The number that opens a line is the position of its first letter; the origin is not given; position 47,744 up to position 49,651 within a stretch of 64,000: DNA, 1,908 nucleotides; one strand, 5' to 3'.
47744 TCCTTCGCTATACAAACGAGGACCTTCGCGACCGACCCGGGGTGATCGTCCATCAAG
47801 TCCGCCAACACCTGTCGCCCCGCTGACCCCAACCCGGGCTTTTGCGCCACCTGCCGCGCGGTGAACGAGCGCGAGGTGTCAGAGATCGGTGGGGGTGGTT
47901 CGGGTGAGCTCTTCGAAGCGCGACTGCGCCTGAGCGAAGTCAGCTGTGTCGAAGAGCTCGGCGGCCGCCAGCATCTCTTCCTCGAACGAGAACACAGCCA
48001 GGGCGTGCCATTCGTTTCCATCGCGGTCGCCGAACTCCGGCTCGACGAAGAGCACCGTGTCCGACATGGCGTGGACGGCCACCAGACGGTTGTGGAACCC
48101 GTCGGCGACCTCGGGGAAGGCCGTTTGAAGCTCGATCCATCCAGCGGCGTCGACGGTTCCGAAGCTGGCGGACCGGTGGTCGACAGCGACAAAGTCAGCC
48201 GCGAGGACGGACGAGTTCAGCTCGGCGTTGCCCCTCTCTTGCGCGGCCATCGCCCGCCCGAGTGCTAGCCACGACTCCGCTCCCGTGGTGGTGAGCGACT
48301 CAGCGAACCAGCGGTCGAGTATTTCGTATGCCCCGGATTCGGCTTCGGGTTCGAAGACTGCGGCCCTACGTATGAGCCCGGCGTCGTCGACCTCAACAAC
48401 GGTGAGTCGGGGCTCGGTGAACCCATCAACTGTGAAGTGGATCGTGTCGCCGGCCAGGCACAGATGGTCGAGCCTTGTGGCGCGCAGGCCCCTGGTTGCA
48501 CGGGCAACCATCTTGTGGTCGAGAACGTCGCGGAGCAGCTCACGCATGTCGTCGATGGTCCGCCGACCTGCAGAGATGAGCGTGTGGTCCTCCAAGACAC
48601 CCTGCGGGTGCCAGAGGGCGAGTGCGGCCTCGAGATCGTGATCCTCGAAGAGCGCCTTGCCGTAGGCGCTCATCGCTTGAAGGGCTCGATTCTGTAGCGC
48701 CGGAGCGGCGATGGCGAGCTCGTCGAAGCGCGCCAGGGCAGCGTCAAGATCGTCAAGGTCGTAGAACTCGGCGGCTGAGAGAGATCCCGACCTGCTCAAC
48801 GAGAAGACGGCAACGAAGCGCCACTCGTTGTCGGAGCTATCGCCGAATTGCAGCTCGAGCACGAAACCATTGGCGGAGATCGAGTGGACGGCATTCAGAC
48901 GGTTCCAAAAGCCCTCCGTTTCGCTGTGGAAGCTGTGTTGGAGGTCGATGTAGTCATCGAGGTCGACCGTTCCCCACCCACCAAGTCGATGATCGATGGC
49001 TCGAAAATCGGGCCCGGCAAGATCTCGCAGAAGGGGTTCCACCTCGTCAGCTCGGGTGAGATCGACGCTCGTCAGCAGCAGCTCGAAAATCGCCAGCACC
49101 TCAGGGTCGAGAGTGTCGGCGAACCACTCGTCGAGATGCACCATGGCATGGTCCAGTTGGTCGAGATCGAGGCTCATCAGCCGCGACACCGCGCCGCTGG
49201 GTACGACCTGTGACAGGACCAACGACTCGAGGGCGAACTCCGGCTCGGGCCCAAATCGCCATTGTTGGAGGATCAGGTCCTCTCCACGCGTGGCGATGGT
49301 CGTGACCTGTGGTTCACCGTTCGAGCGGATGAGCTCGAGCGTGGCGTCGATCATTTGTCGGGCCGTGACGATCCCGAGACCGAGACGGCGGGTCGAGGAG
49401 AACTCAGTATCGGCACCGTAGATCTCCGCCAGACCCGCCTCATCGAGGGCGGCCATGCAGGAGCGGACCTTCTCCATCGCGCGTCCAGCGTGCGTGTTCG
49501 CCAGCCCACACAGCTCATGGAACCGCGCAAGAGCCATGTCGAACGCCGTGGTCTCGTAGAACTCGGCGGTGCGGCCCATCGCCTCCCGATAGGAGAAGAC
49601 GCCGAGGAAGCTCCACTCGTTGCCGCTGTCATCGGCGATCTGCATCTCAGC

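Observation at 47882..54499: About 17 tandem ~130-aa modules in two alternating flavours (8-9 super-repeats of ~265 aa)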

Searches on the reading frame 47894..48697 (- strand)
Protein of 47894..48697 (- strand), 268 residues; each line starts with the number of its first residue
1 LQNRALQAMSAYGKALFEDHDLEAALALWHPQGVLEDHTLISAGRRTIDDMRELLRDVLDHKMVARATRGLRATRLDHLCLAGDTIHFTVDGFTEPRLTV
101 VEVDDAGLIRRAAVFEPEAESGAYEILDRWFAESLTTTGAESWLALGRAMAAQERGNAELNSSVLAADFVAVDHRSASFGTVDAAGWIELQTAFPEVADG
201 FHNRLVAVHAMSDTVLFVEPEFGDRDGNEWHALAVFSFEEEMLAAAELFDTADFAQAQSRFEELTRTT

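Call 38: predict_structure(alignment_id=A2)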
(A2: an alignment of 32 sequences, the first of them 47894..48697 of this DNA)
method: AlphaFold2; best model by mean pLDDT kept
length: 268 residues; sequences in the alignment: 32
mean_pLDDT: 96.5   pTM: 0.91
mean pLDDT of the five models: 96.5, 96.4, 96.3, 96.1, 95.9
residues with pLDDT >= 90: 260; 70-90: 8; 50-70: 0; < 50: 0
segments of 3 or more residues with pLDDT < 50: none
pLDDT, mean of each block of 10 residues (from residue 1): 94 95 98 97 96 95 93 98 95 95 98 98 98 98 97 96 98 98 98 95 97 98 96 97 98 98 94
secondary structure, 60 per line:
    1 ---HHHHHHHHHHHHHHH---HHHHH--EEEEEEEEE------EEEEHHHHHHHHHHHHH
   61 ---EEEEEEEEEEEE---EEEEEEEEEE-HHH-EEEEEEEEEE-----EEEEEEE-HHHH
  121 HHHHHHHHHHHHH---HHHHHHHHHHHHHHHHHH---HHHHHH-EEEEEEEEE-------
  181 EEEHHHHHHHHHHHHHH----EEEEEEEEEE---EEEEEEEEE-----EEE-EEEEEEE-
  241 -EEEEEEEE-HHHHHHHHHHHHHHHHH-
elements in order: H4-18 H22-26 E29-37 E44-47 H48-60 E64-75 E79-88 E94-103 E109-115 H117-133 H137-154 H158-163 E165-173 E181-183 H184-197 E202-211 E215-223 E229-231 E233-239 E242-249 H251-267

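Call 40: fold_search(model_id=the predicted structure, library=pdb)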
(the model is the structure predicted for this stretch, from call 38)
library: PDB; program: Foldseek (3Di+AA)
matches with E <= 10: 1126; with E <= 0.001: 484
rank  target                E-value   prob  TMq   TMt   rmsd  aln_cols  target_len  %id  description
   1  9kw6_C                1.5e-11  1.00  0.39  0.39  11.6       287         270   14  Polyether epoxide hydrolase MonBI-MonBII complex (released 2025-12-10)
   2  9kw6_B                2.3e-11  1.00  0.40  0.39  12.3       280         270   13  Polyether epoxide hydrolase MonBI-MonBII complex (released 2025-12-10)
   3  3rga                  2.6e-11  1.00  0.41  0.39  12.3       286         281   12  Crystal structure of epoxide hydrolase for polyether lasalocid A biosynthesis (released 2012-03-07)
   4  9kw8_A                3.0e-11  1.00  0.38  0.38  11.5       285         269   15  Polyether epoxide hydrolase MonBI-MonBII complex with product analogue (released 2025-12-10)
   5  9kw8_B                7.4e-11  1.00  0.39  0.39  11.4       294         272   14  Polyether epoxide hydrolase MonBI-MonBII complex with product analogue (released 2025-12-10)
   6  9kw6_D                1.1e-10  1.00  0.40  0.40  11.9       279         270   14  Polyether epoxide hydrolase MonBI-MonBII complex (released 2025-12-10)
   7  9kw6_A                1.4e-10  1.00  0.40  0.40  11.9       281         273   13  Polyether epoxide hydrolase MonBI-MonBII complex (released 2025-12-10)
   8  9kw8_C                3.1e-10  1.00  0.39  0.39  11.4       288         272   14  Polyether epoxide hydrolase MonBI-MonBII complex with product analogue (released 2025-12-10)
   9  4rzm_B                6.1e-10  1.00  0.41  0.39  12.4       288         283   12  Crystal structure of the Lsd19-lasalocid A complex (released 2015-01-21)
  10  4rzm_A                6.4e-10  1.00  0.40  0.39  12.1       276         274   13  Crystal structure of the Lsd19-lasalocid A complex (released 2015-01-21)
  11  6uad                  8.9e-07  1.00  0.35  0.73   2.9       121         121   16  Ketosteroid isomerase (C. testosteroni) with truncated & designed loop for precise positioning of a catalytic E38 (released 2020-09-16)
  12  1ogz                  8.9e-07  1.00  0.36  0.71   3.2       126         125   17  Crystal Structure Of 5-3-Ketosteroid Isomerase Mutants P39A Complexed With Equilenin From Pseudomonas Testosteroni (released 2003-09-04)
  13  4l7k_A                9.4e-07  1.00  0.35  0.70   3.1       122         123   17  Crystal Structure of Ketosteroid Isomerase D38E from Pseudomonas Testosteroni (tKSI) (released 2013-07-03)
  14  4kvh                  1.1e-06  1.00  0.36  0.81   2.1       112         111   18  Crystal structure of ketosteroid isomerase fold protein Hmuk_0747 (released 2013-06-12)
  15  3myt_A                1.4e-06  1.00  0.35  0.69   3.1       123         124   18  Crystal structure of Ketosteroid Isomerase D38HD99N from Pseudomonas testosteroni (tKSI) (released 2011-11-23)
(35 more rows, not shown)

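Call 46: search_protein_representatives(alignment_id=A2)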
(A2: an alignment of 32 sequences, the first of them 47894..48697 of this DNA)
Query: 32 sequences, 272 profile positions. Proteins with E-value up to 0.001 (for the whole library): 6485; up to 1e-10: 3558; up to 1e-30: 1665. The best 150 are listed.
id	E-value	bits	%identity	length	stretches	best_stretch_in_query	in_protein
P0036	0.0e+00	3076.6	-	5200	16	1-271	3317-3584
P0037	0.0e+00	2443.1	-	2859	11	2-271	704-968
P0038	0.0e+00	2276.6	-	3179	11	1-271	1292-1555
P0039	0.0e+00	2252.2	-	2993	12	1-271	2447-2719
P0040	0.0e+00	1980.8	-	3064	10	2-270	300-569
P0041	0.0e+00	1962.2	-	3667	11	1-271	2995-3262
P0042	0.0e+00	1936.8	-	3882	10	5-271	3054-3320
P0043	0.0e+00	1912.8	-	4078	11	2-270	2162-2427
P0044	0.0e+00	1863.2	-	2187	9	1-271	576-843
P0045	0.0e+00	1826.1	-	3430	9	1-270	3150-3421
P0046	0.0e+00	1820.4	-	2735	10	2-267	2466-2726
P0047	0.0e+00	1792.8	-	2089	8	1-271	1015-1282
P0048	0.0e+00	1714.6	-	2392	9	2-268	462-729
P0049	0.0e+00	1710.1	-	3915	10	1-270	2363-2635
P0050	0.0e+00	1661.6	-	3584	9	1-270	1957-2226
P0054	0.0e+00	1611.7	-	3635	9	2-271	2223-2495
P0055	0.0e+00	1592.6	-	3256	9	2-270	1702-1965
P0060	0.0e+00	1537.3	-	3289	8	2-267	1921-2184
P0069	0.0e+00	1372.6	-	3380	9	2-270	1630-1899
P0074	0.0e+00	1352.2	-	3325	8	1-271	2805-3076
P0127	3.0e-268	902.2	-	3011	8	7-270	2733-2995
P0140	1.5e-250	844.2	-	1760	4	1-270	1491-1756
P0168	2.0e-230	778.2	-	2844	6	2-271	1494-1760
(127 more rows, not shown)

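Call 51: list_cluster_members(proteins=[P0055, P0036, P0043, P0045, P0050, P0054, P0060, P0069, P0074, P0041])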
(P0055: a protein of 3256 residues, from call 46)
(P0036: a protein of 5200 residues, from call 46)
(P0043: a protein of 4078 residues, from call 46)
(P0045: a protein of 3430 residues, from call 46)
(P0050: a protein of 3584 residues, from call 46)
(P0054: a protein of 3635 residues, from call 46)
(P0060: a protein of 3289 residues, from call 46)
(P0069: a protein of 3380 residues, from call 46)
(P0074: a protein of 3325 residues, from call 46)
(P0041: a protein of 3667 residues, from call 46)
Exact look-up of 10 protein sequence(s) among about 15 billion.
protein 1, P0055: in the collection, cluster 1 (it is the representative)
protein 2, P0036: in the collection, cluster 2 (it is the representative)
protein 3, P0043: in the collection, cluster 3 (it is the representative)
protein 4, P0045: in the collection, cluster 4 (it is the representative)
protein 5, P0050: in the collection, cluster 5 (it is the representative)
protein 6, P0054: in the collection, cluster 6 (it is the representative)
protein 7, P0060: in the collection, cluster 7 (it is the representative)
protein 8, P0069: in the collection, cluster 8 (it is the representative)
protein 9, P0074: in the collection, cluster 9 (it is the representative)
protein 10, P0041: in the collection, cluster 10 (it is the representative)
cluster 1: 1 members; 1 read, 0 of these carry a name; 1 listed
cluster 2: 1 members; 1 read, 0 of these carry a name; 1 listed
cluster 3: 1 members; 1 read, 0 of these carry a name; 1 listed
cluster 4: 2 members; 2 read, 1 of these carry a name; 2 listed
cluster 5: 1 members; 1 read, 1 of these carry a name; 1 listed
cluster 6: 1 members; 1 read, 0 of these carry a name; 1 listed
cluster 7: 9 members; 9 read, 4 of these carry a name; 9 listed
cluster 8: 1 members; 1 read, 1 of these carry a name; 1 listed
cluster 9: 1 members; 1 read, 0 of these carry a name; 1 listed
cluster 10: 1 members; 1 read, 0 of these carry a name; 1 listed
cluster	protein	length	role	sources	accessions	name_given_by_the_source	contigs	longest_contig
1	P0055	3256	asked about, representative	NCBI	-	-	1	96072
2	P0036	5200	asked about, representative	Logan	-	-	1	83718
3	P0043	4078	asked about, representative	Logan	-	-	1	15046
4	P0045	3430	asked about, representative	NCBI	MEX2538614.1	MAG: nuclear transport factor 2 family protein [Actinomycetota bacterium]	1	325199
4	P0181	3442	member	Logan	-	-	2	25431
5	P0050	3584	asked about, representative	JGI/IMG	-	class 3 adenylate cyclase/ketosteroid isomerase-like protein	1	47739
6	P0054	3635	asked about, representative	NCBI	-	-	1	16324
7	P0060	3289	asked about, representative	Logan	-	-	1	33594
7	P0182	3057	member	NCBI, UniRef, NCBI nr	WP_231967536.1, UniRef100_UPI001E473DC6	nuclear transport factor 2 family protein [Mycobacterium sp. E136] | nuclear transport factor 2 family protein n=1 Tax=Mycobacterium sp. E136 TaxID=1834125 ...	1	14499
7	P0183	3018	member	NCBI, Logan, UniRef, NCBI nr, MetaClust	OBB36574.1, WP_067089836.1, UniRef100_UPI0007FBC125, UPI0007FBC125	nuclear transport factor 2 family protein [Mycobacterium sp. 852002-51961_SCH5331710] | nuclear transport factor 2 family protein n=1 Tax=Mycobacterium sp. ... | status=active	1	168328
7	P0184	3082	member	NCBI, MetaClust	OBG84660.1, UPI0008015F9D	adenylate cyclase, partial [Mycobacterium sp. E136] | status=active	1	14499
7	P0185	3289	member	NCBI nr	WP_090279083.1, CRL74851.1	nuclear transport factor 2 family protein [Mycolicibacterium komanii]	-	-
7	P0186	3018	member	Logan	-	-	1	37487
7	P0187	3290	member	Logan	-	-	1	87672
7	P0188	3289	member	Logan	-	-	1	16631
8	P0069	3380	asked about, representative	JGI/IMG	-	class 3 adenylate cyclase/tetratricopeptide (TPR) repeat protein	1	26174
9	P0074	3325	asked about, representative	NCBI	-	-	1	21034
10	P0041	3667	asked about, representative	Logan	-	-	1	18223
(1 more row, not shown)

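Call 76: search_protein_families(library=pfam, proteins=[P0168, P0127, P0140], max_evalue=0.0001)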
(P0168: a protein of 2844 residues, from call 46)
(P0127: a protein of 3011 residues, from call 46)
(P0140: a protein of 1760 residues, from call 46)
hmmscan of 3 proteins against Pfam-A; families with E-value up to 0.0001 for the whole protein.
P0168 (2844 aa): 5 families
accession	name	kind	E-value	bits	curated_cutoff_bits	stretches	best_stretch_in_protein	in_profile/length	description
PF13191.12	AAA_16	-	3.9e-33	115.7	32.6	1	457-631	1-167/167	AAA ATPase domain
PF03704.23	BTAD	-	2.6e-22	80.2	22.1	1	105-248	1-146/146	Bacterial transcriptional activator domain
PF13401.12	AAA_22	-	3.2e-07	31.2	27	1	480-634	5-124/130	AAA domain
PF00211.25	Guanylate_cyc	-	2.1e-06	27.9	21.9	1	263-418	7-172/183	Adenylate and Guanylate cyclase catalytic domain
PF12680.13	SnoaL_2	-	6.7e-05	23.9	27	1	1501-1597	1-94/102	SnoaL-like domain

P0127 (3011 aa): 8 families
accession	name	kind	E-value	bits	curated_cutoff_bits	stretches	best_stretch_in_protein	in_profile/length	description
PF12680.13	SnoaL_2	-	1.8e-42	144.5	27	3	2739-2834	5-101/102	SnoaL-like domain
PF03704.23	BTAD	-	5.4e-39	134.3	22.1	1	95-240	1-146/146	Bacterial transcriptional activator domain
PF13191.12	AAA_16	-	1.8e-22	81.1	32.6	1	645-805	1-165/167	AAA ATPase domain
PF00211.25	Guanylate_cyc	-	6.5e-18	65.4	21.9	2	460-615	7-165/183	Adenylate and Guanylate cyclase catalytic domain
PF14534.12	DUF4440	-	8.5e-10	39.5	25.2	0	2069-2114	5-49/107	Domain of unknown function (DUF4440)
PF07366.18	SnoaL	-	3.5e-08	33.8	28.4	0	1792-1850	3-58/126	SnoaL-like polyketide cyclase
PF00486.34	Trans_reg_C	-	1.9e-07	31.5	26.2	1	25-81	9-69/77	Transcriptional regulatory protein, C terminal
PF13401.12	AAA_22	-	1.7e-06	28.8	27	1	672-816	8-128/130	AAA domain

P0140 (1760 aa): 3 families
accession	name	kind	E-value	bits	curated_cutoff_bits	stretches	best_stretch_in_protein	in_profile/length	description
PF12680.13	SnoaL_2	-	9.8e-13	49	27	0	966-1063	7-100/102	SnoaL-like domain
PF13424.12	TPR_12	-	3.2e-08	34.1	30.1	1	580-645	9-76/77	Tetratricopeptide repeat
PF07366.18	SnoaL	-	6.5e-05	23.2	28.4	0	1228-1283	2-57/126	SnoaL-like polyketide cyclase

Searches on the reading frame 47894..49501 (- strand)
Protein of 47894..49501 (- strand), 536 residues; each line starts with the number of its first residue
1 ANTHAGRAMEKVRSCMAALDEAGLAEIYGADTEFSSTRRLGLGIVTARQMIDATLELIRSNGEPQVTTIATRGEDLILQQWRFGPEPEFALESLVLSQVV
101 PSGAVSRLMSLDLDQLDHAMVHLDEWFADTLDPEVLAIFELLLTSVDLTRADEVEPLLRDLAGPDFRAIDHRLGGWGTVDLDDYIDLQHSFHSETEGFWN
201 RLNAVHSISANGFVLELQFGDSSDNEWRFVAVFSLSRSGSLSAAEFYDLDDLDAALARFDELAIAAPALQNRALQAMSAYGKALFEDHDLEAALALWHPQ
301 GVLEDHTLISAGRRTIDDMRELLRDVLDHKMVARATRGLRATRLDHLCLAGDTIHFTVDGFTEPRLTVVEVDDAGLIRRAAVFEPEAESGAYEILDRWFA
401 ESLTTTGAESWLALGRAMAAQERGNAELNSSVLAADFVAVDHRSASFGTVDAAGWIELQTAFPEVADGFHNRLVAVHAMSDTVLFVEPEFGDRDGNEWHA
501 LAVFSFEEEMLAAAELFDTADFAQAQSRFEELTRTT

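Call 71: predict_structure(alignment_id=A3)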
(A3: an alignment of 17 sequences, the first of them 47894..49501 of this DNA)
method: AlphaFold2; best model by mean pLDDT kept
length: 536 residues; sequences in the alignment: 17
mean_pLDDT: 88.6   pTM: 0.68
mean pLDDT of the five models: 88.6, 87.6, 87.6, 87.1, 87.1
residues with pLDDT >= 90: 310; 70-90: 199; 50-70: 27; < 50: 0
segments of 3 or more residues with pLDDT < 50: none
pLDDT, mean of each block of 10 residues (from residue 1): 88 93 91 84 76 88 91 96 81 94 92 93 93 81 75 77 86 93 90 84 92 91 90 82 94 94 66 90 87 95 85 86 80 75 94 75 89 96 92 96 94 93 92 96 94 95 88 93 94 82 94 94 94 87
secondary structure, 60 per line:
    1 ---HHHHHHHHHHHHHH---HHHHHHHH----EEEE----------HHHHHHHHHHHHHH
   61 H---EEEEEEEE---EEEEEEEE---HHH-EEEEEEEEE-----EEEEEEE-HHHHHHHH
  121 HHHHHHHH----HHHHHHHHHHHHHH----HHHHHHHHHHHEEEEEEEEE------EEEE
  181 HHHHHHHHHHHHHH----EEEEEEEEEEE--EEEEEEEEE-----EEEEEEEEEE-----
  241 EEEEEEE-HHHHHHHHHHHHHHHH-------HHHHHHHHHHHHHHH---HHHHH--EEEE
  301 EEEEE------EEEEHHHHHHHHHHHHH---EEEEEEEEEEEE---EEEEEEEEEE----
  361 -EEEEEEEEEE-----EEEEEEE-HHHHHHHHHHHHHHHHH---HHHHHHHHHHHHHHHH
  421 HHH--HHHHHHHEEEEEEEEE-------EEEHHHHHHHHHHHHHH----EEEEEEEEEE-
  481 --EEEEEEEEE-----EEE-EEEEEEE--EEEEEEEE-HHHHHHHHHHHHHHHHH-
elements in order: H4-17 H21-28 E33-36 H47-61 E65-72 E76-83 E91-99 E105-111 H113-128 H133-146 H151-161 E162-170 E177-180 H181-194 E199-209 E212-220 E226-235 E241-247 H249-264 H272-286 H290-294 E297-305 E312-315 H316-328 E332-343 E347-356 E362-371 E377-383 H385-401 H405-423 H426-432 E433-441 E449-451 H452-465 E470-479 E483-491 E497-499 E501-507 E510-517 H519-535
